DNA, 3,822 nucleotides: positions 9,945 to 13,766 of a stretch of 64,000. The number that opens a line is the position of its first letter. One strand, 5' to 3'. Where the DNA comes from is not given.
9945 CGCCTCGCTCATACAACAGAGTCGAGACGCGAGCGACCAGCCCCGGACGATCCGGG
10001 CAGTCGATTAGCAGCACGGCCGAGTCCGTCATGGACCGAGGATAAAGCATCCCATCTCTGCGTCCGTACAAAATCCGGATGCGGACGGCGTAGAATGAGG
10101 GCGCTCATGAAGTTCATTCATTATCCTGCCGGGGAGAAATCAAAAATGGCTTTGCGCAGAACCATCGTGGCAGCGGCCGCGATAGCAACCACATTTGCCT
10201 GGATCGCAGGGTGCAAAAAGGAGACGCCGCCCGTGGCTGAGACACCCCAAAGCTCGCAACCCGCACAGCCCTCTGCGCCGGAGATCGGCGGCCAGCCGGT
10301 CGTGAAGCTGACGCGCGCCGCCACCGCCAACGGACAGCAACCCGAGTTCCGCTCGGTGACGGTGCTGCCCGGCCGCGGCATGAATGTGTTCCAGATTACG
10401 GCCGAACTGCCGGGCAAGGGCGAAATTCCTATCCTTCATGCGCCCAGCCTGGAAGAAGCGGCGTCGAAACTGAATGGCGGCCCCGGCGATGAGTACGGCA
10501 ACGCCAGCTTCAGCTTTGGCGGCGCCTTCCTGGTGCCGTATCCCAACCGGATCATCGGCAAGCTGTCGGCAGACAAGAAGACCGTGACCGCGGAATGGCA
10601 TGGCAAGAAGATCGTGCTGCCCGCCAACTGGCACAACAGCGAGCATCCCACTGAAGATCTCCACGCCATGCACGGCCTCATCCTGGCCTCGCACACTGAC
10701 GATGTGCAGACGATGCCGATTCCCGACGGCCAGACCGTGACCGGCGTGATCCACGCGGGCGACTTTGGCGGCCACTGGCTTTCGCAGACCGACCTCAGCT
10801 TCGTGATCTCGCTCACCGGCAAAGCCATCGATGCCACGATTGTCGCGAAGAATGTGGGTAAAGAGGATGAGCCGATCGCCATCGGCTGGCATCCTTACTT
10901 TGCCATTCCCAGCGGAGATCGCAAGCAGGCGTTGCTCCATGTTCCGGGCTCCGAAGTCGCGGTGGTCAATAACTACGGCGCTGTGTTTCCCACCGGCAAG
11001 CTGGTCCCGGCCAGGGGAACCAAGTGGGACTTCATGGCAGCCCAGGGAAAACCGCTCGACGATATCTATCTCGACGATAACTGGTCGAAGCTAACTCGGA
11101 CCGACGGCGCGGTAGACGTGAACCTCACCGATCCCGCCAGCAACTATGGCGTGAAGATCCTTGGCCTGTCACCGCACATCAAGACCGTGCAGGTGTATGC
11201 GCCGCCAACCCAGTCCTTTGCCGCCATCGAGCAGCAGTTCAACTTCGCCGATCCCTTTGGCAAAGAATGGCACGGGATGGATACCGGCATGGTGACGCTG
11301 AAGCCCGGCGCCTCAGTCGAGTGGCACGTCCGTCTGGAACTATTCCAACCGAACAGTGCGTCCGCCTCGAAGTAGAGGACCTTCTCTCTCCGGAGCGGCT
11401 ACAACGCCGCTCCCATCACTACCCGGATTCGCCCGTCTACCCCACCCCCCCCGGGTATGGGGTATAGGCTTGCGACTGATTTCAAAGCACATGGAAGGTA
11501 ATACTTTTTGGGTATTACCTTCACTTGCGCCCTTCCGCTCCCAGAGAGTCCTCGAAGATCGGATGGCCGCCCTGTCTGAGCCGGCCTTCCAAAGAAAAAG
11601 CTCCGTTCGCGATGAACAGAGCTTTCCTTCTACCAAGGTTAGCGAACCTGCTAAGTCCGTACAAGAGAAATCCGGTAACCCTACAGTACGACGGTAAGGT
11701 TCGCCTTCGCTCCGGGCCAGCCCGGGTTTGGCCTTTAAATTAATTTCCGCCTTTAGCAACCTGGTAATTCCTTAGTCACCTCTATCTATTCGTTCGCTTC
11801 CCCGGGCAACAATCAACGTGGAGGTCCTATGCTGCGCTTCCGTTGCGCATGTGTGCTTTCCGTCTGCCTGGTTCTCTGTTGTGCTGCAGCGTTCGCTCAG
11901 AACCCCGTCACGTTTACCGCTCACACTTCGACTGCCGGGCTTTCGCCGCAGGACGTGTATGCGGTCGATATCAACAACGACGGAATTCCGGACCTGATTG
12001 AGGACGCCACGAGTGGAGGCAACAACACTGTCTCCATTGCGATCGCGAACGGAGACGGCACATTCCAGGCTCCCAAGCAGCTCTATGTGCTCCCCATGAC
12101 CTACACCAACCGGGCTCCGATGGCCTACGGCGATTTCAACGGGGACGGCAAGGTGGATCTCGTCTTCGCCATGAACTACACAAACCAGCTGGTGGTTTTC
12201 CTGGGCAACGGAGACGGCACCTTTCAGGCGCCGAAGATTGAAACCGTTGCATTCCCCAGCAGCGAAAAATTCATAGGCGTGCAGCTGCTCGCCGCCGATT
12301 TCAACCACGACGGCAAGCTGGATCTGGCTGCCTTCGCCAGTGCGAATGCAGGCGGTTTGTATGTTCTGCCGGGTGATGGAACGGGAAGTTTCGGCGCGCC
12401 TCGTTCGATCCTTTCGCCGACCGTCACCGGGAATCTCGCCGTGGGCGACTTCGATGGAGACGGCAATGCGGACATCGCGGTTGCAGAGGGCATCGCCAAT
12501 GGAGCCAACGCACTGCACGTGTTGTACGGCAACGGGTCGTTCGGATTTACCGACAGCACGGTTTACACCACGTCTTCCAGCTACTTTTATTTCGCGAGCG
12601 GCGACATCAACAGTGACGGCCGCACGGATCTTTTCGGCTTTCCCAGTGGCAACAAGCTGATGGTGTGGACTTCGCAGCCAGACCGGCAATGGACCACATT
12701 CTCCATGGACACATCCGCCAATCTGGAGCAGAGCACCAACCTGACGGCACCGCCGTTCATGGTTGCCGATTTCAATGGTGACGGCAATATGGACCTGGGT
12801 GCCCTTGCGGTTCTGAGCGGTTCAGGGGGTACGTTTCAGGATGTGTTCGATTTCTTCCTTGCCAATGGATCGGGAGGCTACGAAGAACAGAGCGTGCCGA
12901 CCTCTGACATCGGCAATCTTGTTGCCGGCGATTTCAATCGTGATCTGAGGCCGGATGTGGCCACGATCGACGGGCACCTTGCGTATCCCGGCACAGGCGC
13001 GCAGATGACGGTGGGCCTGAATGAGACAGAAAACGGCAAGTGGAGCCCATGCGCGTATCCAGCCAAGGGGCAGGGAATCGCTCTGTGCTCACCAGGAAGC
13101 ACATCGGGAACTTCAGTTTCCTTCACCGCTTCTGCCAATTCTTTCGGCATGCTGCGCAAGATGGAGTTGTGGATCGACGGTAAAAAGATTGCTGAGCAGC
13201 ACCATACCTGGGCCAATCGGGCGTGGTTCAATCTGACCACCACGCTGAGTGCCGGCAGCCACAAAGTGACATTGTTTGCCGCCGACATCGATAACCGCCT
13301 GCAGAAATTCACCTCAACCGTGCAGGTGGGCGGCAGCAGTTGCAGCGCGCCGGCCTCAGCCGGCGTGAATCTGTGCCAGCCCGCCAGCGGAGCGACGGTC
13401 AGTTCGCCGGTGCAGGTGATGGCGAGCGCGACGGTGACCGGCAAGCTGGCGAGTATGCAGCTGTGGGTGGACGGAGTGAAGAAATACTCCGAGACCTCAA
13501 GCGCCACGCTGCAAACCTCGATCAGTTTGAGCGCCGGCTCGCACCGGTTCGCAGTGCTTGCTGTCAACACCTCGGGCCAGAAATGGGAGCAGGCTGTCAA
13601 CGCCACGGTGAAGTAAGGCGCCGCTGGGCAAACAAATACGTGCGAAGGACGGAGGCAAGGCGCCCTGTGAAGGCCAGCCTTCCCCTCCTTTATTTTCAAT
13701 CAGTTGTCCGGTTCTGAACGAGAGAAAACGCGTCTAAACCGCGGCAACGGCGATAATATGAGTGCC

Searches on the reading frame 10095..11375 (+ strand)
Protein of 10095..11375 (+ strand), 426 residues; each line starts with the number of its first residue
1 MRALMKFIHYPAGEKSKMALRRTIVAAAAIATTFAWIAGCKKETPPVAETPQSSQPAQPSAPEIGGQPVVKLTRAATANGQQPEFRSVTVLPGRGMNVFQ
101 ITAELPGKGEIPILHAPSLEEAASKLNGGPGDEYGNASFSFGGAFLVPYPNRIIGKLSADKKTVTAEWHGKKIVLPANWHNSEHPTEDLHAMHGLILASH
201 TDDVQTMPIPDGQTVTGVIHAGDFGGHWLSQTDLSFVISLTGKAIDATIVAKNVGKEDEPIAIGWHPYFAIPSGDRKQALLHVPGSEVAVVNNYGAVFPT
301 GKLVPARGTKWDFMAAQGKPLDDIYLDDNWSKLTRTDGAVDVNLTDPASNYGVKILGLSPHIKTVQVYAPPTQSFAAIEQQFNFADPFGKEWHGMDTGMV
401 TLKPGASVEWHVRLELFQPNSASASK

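Call 11: search_protein_families(library=pfam, proteins=[window:10095-11375:+], max_evalue=0.01)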
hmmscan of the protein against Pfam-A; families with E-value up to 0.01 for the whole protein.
window:10095-11375:+ (426 aa): 1 family
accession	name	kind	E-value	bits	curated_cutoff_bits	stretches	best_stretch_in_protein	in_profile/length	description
PF01263.26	Aldose_epim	-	3.4e-20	73.1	27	1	126-414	37-298/299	Aldose 1-epimerase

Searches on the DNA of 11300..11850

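Call 9: search_rna_families(source=window, start=11300, end=11850, threshold=evalue, max_evalue=10)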
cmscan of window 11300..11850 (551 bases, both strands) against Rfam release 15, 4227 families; matches with E-value up to 10: 4.
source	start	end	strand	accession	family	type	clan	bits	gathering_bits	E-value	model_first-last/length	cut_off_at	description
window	11640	11729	+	RF02341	ncrMT1302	Gene; sRNA;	-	17.8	45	0.83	1-109/109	no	Mycobacterium sRNA ncrMT1302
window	11622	11654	+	RF01365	CRISPR-DR52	Gene; CRISPR;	-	17.8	50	1.4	1-37/37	no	CRISPR RNA direct repeat element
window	11591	11651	-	RF02495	ohsC_RNA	Gene; antitoxin;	-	17.8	50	5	1-77/77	no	Oppression of Hydrophobic ORF by sRNA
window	11392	11413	+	RF02814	Sso133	Gene; sRNA;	-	13.7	44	9.1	34-55/73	no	Sulfolobus sRNA133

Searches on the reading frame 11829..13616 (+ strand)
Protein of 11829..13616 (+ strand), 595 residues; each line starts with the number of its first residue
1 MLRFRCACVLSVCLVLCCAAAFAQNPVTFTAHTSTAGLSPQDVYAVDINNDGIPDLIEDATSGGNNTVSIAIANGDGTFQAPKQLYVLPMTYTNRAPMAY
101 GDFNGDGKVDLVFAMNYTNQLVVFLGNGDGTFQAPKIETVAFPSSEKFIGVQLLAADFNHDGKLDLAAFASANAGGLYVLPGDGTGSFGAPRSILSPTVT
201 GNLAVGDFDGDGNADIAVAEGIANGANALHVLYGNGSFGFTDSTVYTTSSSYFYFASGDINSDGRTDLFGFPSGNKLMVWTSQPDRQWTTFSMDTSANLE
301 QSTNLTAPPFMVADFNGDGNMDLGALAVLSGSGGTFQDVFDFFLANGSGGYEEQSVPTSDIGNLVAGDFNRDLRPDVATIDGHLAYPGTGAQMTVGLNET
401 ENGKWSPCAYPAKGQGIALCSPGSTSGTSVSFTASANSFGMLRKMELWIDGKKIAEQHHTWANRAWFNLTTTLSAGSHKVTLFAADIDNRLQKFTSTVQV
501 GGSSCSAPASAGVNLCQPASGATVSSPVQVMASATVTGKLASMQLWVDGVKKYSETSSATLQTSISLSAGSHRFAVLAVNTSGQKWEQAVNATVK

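Call 11: search_protein_families(library=pfam, proteins=[window:11829-13616:+], max_evalue=0.01)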
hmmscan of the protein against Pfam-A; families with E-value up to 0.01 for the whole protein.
window:11829-13616:+ (595 aa): 8 families
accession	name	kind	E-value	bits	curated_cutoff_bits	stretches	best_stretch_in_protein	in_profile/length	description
PF13517.12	FG-GAP_3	-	2.1e-44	150.4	26.9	6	102-167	1-60/61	FG-GAP-like repeat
PF01839.29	FG-GAP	-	1.3e-21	76.4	22.1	2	150-180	2-37/37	FG-GAP repeat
PF17957.7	Big_7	-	1.2e-12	48.7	24.1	2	513-575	3-69/70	Bacterial Ig domain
PF12256.14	TcdB_toxin_midN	-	4.2e-06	26.6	24.8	0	79-119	12-51/181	Insecticide toxin TcdB middle/N-terminal region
PF00404.24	Dockerin_1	-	0.0011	19.6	22.9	0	100-165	1-45/57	Dockerin type I domain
PF21955.1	CarG-like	-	0.0029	18.2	28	0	42-80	4-47/144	Carbapenem resistance protein CarG-like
PF17996.7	CE2_N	-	0.0044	17.5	27.9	0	426-484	27-82/108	Carbohydrate esterase 2 N-terminal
PF16743.10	PliI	-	0.0047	17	27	0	42-64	61-83/123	Periplasmic lysozyme inhibitor of I-type lysozyme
